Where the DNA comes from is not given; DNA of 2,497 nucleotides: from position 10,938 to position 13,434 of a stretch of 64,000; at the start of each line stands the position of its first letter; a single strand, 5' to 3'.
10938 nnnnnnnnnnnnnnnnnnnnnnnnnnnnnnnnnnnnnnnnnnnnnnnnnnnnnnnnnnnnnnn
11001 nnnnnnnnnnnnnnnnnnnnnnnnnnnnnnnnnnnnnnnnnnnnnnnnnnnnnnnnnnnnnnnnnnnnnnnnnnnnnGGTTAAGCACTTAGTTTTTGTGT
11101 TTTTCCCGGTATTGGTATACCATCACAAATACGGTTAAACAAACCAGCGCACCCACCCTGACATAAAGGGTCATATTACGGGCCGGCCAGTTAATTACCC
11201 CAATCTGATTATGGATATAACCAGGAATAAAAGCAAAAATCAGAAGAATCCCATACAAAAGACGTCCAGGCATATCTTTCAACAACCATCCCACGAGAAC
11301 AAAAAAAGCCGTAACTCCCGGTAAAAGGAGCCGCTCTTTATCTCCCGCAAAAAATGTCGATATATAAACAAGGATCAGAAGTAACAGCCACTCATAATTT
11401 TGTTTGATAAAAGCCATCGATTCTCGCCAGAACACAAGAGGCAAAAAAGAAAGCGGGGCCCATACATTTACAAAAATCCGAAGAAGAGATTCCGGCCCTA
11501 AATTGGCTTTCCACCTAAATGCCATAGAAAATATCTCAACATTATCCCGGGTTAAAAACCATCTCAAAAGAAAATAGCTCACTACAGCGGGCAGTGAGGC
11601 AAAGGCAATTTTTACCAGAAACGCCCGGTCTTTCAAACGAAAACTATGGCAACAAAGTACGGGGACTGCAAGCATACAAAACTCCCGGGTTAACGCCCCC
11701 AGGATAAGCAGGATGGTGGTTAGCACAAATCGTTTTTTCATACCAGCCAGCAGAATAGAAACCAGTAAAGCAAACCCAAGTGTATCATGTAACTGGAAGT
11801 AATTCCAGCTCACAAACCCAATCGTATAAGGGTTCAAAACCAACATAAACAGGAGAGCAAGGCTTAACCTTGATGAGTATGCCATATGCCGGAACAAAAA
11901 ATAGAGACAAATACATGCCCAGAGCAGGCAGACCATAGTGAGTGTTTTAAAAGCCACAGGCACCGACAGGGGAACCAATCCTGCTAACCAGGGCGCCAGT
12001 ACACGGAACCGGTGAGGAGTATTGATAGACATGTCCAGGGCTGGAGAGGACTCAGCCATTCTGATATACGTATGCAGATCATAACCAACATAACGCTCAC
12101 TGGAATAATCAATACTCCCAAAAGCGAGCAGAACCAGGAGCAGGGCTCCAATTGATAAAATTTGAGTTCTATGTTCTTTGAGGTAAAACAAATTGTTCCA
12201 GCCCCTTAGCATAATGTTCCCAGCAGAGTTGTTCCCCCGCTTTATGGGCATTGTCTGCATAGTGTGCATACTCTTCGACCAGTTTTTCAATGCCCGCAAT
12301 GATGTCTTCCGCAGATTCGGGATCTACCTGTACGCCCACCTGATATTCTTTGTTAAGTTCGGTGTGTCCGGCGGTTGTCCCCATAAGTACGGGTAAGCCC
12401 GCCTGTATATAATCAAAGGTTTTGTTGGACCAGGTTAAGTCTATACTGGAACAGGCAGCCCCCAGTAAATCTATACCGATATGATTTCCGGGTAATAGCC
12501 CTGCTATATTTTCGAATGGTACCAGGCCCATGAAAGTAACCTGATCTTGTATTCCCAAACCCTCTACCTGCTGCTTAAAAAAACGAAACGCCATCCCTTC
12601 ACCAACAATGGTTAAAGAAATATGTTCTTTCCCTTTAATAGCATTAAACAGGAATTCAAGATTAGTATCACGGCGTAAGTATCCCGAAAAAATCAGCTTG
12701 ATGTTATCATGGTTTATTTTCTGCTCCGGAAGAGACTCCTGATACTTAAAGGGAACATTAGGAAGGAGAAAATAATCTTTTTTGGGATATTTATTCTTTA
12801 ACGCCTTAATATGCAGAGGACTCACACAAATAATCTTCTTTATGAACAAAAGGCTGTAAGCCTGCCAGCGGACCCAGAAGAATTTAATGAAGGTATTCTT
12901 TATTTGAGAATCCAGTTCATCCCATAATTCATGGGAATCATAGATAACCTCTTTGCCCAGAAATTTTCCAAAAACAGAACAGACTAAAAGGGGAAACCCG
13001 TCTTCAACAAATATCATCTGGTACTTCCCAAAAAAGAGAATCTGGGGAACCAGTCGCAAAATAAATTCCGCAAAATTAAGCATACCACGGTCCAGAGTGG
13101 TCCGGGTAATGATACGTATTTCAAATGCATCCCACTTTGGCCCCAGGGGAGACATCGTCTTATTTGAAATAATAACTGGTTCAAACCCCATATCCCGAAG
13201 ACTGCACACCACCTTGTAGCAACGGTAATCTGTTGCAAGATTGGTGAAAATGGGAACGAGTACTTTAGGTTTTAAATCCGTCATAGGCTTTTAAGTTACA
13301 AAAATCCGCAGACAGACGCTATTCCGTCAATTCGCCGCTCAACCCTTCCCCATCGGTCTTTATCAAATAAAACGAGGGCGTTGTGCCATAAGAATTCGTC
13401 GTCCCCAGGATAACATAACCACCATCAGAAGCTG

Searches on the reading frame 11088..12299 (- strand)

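Call 17: search_protein_families(library=ncbifam, proteins=[window:11088-12299:-], max_evalue=0.01)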
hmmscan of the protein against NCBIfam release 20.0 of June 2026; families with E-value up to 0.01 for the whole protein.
window:11088-12299:- (403 aa): 1 family
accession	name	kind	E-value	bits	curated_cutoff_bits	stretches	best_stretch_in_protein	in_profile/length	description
NF046093.1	AZOBR_p60025_fam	subfamily_domain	1.3e-05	24.6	150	1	72-225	61-218/232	AZOBR_p60025 family cell surface glycopolymer formation protein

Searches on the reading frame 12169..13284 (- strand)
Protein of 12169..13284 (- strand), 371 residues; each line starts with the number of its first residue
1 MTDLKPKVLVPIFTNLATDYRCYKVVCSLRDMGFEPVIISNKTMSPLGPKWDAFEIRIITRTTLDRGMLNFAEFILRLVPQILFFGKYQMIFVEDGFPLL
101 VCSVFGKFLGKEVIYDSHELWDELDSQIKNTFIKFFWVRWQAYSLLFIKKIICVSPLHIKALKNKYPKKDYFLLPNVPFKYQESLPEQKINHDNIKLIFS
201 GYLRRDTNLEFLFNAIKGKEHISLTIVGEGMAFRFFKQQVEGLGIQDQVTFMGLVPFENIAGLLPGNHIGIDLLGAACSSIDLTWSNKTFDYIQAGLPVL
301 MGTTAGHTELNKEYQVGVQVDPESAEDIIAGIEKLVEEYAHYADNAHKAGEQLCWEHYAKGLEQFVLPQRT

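Call 17: search_protein_families(library=ncbifam, proteins=[window:12169-13284:-], max_evalue=0.01)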
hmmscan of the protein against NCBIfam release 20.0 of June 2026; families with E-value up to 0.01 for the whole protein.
window:12169-13284:- (371 aa): 8 families
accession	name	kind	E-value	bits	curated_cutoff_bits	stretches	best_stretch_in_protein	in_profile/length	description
NF046085.1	XrtY_assoc_Gly1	equivalog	1.2e-09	37.5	400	1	125-353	138-364/387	XrtY-associated glycosyltransferase XYAG1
TIGR03088.1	stp2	hypoth_equivalog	8.9e-08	31.6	409.05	1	217-347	225-347/374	TIGR03088 family PEP-CTERM/XrtA system glycosyltransferase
NF007640.0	PRK10307.1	subfamily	3.8e-07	29.4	276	1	189-349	224-383/411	WcaI family glycosyltransferase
TIGR04063.1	stp3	hypoth_equivalog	8.3e-06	24.9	442.05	1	215-349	238-371/397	TIGR04063 family PEP-CTERM/XrtA system glycosyltransferase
NF007326.0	PRK09814.2-3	equivalog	3.8e-05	23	420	1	288-359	266-336/349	beta-1,6-galactofuranosyltransferase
NF038255.1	exopoly_VpsD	equivalog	0.00023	20.1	300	1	145-327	154-338/381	VpsD family glycosyltransferase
TIGR03999.1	thiol_BshA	equivalog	0.00024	20.1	273.7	1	212-353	220-353/375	N-acetyl-alpha-D-glucosaminyl L-malate synthase BshA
NF041876.1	EPS_EpsE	equivalog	0.001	18.4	400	1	221-351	245-374/389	exopolysaccharide biosynthesis GT4 family glycosyltransferase EpsE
